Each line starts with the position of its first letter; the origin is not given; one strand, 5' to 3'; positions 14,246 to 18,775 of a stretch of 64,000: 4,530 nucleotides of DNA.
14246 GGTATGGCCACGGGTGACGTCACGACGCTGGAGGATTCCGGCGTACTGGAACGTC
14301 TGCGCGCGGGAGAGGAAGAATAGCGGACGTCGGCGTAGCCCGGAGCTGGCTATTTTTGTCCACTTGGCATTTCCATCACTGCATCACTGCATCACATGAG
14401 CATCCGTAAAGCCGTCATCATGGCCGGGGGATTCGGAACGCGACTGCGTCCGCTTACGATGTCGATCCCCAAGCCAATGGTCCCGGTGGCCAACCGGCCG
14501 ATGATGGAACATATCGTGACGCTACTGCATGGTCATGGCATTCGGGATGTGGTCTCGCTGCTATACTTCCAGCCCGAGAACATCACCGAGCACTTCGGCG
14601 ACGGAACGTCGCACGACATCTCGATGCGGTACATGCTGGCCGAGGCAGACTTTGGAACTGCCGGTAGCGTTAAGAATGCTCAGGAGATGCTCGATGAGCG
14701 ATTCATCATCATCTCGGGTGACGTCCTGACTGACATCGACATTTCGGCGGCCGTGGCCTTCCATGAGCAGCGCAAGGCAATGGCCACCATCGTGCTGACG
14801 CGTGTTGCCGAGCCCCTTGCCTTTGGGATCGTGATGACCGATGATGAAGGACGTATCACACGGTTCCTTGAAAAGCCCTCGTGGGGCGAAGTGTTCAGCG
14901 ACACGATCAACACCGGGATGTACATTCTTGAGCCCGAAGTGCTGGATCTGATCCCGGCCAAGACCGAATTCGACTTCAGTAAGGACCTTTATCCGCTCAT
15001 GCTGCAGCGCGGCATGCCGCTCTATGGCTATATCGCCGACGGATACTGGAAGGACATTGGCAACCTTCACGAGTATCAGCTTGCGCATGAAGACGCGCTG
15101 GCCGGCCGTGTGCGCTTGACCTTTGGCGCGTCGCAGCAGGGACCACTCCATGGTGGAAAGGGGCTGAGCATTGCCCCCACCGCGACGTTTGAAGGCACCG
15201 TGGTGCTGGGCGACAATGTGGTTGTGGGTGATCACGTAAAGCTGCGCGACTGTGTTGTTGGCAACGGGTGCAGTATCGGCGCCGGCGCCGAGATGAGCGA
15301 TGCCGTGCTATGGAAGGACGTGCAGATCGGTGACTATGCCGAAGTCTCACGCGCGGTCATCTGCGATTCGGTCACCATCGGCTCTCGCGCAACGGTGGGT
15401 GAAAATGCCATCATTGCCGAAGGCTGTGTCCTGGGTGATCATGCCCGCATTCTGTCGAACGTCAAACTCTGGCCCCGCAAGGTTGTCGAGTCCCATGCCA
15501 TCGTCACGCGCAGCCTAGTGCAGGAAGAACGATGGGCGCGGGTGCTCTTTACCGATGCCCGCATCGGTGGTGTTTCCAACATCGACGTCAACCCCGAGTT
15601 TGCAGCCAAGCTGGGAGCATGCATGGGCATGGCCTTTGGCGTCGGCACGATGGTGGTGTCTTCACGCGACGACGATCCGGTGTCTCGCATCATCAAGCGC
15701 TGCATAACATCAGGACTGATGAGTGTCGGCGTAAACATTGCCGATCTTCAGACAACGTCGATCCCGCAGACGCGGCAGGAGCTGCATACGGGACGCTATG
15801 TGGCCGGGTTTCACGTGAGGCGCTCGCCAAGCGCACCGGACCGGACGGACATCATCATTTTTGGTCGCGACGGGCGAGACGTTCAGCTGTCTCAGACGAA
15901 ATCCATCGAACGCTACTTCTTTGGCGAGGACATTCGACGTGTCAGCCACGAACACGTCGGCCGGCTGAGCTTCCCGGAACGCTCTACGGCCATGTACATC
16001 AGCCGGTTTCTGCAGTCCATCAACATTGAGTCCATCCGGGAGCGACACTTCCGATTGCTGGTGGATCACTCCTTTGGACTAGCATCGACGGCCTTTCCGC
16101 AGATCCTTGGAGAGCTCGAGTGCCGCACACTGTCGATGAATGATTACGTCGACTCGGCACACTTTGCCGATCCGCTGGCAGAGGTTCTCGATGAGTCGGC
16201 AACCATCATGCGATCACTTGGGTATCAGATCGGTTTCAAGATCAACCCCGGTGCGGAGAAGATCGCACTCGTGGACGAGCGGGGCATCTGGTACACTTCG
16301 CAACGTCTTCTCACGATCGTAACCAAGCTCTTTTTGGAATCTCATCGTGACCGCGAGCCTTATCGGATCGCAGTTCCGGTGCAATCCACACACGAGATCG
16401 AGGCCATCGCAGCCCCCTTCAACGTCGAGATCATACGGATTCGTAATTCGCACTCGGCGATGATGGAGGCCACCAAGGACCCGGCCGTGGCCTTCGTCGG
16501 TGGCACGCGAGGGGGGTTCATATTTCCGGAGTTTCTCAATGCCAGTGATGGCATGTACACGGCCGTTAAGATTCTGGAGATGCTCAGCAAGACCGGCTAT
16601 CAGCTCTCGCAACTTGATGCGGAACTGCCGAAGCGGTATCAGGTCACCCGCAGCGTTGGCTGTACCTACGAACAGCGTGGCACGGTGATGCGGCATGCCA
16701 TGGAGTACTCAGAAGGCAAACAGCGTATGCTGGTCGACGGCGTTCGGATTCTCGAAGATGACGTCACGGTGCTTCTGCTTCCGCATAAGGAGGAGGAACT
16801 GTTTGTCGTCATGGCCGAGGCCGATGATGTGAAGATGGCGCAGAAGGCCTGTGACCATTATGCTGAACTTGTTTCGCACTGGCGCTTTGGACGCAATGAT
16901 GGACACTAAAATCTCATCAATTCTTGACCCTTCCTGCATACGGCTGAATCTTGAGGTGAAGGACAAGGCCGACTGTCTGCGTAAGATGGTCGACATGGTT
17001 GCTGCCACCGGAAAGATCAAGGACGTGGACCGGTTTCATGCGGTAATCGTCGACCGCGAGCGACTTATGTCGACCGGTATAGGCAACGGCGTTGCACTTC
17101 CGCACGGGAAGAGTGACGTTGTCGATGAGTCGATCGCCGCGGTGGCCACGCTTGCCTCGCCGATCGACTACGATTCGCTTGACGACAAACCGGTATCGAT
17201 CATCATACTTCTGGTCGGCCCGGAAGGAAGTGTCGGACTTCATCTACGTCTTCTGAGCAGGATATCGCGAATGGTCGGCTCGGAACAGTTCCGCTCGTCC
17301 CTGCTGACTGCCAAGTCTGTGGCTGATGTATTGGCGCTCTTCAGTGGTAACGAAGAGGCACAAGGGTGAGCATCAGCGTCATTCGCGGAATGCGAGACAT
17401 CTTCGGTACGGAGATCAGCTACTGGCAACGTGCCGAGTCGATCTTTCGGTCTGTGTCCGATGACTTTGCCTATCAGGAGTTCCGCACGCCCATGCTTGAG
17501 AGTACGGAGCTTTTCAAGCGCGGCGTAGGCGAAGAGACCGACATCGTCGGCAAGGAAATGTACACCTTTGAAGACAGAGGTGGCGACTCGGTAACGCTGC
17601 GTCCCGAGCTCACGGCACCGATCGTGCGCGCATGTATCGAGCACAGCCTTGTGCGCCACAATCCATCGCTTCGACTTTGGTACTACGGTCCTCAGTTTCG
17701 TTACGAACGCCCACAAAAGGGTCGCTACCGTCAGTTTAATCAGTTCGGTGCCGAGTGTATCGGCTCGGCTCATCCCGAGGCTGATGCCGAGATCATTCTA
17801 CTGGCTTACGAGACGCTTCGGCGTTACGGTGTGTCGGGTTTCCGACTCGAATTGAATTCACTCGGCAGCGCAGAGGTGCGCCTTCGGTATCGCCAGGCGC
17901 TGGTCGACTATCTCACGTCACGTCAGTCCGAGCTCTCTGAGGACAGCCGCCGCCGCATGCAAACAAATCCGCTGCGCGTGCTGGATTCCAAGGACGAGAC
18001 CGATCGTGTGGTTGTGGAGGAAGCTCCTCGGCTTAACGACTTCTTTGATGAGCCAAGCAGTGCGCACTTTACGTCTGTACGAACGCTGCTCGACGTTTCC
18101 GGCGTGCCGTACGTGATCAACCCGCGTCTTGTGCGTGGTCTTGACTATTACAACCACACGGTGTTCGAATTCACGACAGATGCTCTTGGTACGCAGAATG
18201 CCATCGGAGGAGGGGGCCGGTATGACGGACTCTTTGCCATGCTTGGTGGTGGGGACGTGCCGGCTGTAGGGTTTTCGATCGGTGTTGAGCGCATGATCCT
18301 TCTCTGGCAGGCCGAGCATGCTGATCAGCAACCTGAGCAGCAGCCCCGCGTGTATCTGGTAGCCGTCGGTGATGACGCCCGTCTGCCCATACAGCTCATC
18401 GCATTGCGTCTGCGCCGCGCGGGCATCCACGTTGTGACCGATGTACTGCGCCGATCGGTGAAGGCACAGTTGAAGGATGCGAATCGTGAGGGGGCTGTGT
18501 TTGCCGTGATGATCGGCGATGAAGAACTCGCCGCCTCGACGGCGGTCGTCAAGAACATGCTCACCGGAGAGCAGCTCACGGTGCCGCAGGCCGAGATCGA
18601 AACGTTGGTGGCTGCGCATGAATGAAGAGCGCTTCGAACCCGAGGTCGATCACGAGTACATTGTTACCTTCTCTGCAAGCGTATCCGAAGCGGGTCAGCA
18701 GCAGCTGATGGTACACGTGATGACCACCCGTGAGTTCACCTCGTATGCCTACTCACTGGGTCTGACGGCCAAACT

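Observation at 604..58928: Modular intergenic repeat family (heptamer arrays + GC mini-hairpin units) at six loci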

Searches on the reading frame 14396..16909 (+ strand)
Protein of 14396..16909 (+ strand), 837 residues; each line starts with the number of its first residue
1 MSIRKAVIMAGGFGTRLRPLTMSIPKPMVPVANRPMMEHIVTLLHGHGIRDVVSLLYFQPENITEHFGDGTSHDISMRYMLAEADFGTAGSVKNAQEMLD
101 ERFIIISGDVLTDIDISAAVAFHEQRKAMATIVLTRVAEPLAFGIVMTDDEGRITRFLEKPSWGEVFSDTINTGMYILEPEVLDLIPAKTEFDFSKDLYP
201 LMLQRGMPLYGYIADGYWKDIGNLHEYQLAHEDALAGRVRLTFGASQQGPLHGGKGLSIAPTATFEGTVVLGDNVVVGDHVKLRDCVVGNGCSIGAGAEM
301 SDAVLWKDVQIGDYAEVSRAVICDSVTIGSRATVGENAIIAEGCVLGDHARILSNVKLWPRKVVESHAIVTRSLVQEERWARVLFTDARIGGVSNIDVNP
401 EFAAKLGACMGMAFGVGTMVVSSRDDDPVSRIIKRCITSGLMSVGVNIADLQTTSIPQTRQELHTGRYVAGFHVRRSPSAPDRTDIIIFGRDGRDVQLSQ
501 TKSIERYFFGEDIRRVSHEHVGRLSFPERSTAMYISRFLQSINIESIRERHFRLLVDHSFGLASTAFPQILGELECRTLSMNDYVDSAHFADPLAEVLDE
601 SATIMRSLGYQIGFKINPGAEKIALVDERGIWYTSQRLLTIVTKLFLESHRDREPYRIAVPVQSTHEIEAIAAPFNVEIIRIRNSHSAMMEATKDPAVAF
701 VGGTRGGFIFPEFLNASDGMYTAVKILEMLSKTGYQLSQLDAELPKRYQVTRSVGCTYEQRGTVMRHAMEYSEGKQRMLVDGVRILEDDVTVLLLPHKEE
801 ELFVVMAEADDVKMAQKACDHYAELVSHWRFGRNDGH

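Call 12: find_encoding_contigs(protein=window:14396-16909:+, flank=10000, max_places=6)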
Protein window:14396-16909:+ (837 aa): 6 contigs read that carry it; 2 places shown.
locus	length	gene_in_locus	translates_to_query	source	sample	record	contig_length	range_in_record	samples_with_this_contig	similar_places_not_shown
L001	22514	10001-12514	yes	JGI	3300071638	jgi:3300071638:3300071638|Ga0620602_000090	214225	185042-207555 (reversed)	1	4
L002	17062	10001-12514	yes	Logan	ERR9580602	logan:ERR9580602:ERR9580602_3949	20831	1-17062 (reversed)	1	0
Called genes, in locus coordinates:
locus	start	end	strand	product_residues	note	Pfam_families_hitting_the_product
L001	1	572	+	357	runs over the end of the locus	PF16819:DUF5074 (faint)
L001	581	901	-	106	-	PF01253:SUI1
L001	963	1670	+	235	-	PF01553:Acyltransferase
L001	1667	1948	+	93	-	PF02686:GatC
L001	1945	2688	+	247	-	PF02348:CTP_transf_3, PF12804:NTP_transf_3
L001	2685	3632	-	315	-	PF01075:Glyco_transf_9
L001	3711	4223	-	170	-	-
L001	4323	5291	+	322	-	PF13480:Acetyltransf_6, PF02388:FemAB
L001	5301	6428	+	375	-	PF13439:Glyco_transf_4, PF13579:Glyco_trans_4_4, PF00534:Glycos_transf_1, PF13692:Glyco_trans_1_4, PF13524:Glyco_trans_1_2 (weak)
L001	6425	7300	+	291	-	PF00892:EamA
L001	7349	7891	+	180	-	PF00857:Isochorismatase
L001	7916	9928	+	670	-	PF16177:ACAS_N, PF00501:AMP-binding, PF13193:AMP-binding_C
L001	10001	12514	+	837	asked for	PF00483:NTP_transferase, PF12804:NTP_transf_3 (weak), PF21711:DCTN5, PF25084:LbH_EIF2B, PF24894:Hexapep_GlmU, PF02878:PGM_PMM_I, PF02879:PGM_PMM_II, PF02880:PGM_PMM_III, +2 more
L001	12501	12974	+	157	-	PF00359:PTS_EIIA_2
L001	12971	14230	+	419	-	PF13393:tRNA-synt_His, PF00587:tRNA-synt_2b, PF03129:HGTP_anticodon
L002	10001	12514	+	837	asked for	PF00483:NTP_transferase, PF12804:NTP_transf_3 (weak), PF21711:DCTN5, PF25084:LbH_EIF2B, PF24894:Hexapep_GlmU, PF02878:PGM_PMM_I, PF02879:PGM_PMM_II, PF02880:PGM_PMM_III, +2 more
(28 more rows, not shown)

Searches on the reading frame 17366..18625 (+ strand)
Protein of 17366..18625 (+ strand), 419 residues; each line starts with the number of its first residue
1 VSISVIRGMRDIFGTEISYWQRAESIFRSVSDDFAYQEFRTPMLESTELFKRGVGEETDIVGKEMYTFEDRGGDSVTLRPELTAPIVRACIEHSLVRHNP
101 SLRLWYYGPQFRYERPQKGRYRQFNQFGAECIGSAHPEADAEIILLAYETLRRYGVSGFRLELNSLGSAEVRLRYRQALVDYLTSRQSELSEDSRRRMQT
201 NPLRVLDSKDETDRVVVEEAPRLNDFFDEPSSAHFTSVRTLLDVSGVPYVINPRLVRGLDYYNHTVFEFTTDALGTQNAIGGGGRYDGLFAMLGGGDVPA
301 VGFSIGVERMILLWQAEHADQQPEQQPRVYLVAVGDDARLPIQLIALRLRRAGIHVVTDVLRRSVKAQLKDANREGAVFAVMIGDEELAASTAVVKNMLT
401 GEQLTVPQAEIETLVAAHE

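Call 14: find_homologous_proteins(query=window:17366-18625:+, max_evalue=1e-30)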
Query window:17366-18625:+ (419 aa): 8000 proteins with E <= 1e-30 among 8000 candidates; the best 120 are listed.
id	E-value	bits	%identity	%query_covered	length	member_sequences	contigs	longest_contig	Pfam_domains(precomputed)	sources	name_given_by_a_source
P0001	5.1e-276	933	100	100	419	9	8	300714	PF13393.12,PF03129.26,PF00587.31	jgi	jgi:histidyl-tRNA synthetase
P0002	3.2e-253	858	91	100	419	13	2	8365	PF13393.12,PF03129.26,PF00587.31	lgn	-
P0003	1.6e-227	773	82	100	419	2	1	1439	PF13393.12,PF03129.26,PF00587.31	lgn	-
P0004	5.0e-222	755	79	100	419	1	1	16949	PF13393.12,PF03129.26,PF00587.31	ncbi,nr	ncbi:MAG: histidine--tRNA ligase [Candidatus Kapabacteria bacterium]|nr:histidine--tRNA ligase [Cand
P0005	7.4e-218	741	77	100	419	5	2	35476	PF13393.12,PF03129.26,PF00587.31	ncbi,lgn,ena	-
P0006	2.1e-213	727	75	100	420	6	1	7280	PF13393.12,PF03129.26,PF00587.31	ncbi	-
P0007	1.4e-212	724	74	100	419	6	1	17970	PF13393.12,PF03129.26,PF00587.31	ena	-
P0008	1.7e-212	724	75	100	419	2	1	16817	PF13393.12,PF03129.26,PF00587.31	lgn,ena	-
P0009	1.3e-210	718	75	100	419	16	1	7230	PF13393.12,PF03129.26,PF00587.31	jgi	jgi:histidyl-tRNA synthetase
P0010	7.8e-199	679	72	100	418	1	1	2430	PF13393.12,PF03129.26,PF00587.31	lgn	-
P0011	1.8e-198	678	71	100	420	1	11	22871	PF13393.12,PF03129.26,PF00587.31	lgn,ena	-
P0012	2.2e-198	677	72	100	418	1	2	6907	PF13393.12,PF03129.26,PF00587.31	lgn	-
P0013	5.0e-198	676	72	99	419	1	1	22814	PF13393.12,PF03129.26,PF00587.31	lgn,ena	-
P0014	7.0e-197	672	70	100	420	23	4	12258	PF13393.12,PF03129.26,PF00587.31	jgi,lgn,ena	jgi:histidyl-tRNA synthetase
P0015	8.6e-197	672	71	100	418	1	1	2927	PF13393.12,PF03129.26,PF00587.31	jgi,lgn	-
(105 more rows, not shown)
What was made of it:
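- On STRR in the strict sense: The host is Kapabacteria (call 14) and most units differ.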

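Call 63: find_encoding_contigs(protein=P0005, flank=10000, max_places=2)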
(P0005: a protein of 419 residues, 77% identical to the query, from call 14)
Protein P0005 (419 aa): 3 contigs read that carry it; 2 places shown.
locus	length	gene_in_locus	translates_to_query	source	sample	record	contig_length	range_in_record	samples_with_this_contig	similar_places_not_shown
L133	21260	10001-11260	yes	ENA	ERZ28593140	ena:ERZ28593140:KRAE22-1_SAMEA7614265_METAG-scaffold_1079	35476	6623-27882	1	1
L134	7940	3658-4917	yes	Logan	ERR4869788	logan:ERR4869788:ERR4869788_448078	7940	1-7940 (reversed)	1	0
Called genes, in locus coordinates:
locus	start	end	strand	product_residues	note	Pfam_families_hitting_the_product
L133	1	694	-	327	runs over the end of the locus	PF01075:Glyco_transf_9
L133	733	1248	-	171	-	-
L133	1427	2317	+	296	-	PF13480:Acetyltransf_6, PF02388:FemAB (weak)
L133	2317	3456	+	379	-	PF13439:Glyco_transf_4, PF13579:Glyco_trans_4_4, PF00534:Glycos_transf_1, PF13692:Glyco_trans_1_4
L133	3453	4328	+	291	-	PF00892:EamA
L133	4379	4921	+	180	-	PF00857:Isochorismatase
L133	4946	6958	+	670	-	PF16177:ACAS_N, PF00501:AMP-binding, PF13193:AMP-binding_C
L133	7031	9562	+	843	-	PF00483:NTP_transferase, PF12804:NTP_transf_3 (weak), PF21711:DCTN5, PF25084:LbH_EIF2B, PF25087:GMPPB_C, PF02878:PGM_PMM_I, PF02879:PGM_PMM_II, PF02880:PGM_PMM_III, +2 more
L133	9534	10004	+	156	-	PF00359:PTS_EIIA_2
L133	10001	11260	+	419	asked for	PF13393:tRNA-synt_His, PF00587:tRNA-synt_2b, PF03129:HGTP_anticodon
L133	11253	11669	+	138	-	-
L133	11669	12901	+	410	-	PF00512:HisKA (faint), PF02518:HATPase_c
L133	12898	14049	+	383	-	PF01098:FTSW_RODA_SPOVE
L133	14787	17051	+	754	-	-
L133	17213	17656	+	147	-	PF13411:MerR_1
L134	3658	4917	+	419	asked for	PF13393:tRNA-synt_His, PF00587:tRNA-synt_2b, PF03129:HGTP_anticodon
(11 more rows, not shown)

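Call 64: find_encoding_contigs(protein=P0004, flank=10000, max_places=2)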
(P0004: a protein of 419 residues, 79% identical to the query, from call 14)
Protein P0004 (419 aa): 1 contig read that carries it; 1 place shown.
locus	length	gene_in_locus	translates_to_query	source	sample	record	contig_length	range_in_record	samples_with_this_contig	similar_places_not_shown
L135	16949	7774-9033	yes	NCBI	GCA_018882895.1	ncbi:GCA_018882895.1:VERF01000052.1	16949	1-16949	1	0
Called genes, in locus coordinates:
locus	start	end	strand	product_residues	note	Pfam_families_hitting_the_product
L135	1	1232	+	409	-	PF13439:Glyco_transf_4, PF13579:Glyco_trans_4_4, PF00534:Glycos_transf_1, PF13692:Glyco_trans_1_4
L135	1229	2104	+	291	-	PF00892:EamA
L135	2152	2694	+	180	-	PF00857:Isochorismatase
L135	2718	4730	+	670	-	PF16177:ACAS_N, PF00501:AMP-binding, PF13193:AMP-binding_C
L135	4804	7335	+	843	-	PF00483:NTP_transferase, PF12804:NTP_transf_3 (weak), PF21711:DCTN5, PF25084:LbH_EIF2B, PF25087:GMPPB_C, PF02878:PGM_PMM_I, PF02879:PGM_PMM_II, PF02880:PGM_PMM_III, +2 more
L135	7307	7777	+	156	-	PF00359:PTS_EIIA_2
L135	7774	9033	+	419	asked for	PF13393:tRNA-synt_His, PF00587:tRNA-synt_2b, PF03129:HGTP_anticodon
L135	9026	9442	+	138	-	-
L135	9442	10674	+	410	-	PF00512:HisKA (faint), PF02518:HATPase_c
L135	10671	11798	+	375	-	PF01098:FTSW_RODA_SPOVE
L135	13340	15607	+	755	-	-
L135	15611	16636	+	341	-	-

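Call 65: find_encoding_contigs(protein=P0002, flank=10000, max_places=3)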
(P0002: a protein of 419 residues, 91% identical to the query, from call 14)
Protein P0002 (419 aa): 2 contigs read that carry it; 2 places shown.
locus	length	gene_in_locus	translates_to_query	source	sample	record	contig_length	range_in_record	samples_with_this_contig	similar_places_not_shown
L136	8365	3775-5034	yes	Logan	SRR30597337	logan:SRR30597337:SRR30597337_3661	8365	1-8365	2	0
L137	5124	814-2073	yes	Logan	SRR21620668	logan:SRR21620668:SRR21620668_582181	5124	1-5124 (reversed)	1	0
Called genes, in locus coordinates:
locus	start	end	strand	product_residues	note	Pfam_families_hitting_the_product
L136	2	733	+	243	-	?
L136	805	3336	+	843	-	PF00483:NTP_transferase, PF12804:NTP_transf_3 (weak), PF21711:DCTN5, PF25084:LbH_EIF2B, PF24894:Hexapep_GlmU, PF02878:PGM_PMM_I, PF02879:PGM_PMM_II, PF02880:PGM_PMM_III, +2 more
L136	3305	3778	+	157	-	PF00359:PTS_EIIA_2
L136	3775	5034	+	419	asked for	PF13393:tRNA-synt_His, PF00587:tRNA-synt_2b, PF03129:HGTP_anticodon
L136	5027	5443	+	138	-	-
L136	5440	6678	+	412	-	PF00512:HisKA (weak), PF02518:HATPase_c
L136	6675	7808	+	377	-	PF01098:FTSW_RODA_SPOVE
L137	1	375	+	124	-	?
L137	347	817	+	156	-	PF00359:PTS_EIIA_2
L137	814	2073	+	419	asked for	PF13393:tRNA-synt_His, PF00587:tRNA-synt_2b, PF03129:HGTP_anticodon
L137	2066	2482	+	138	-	-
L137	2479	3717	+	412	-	PF00512:HisKA (weak), PF02518:HATPase_c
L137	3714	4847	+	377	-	PF01098:FTSW_RODA_SPOVE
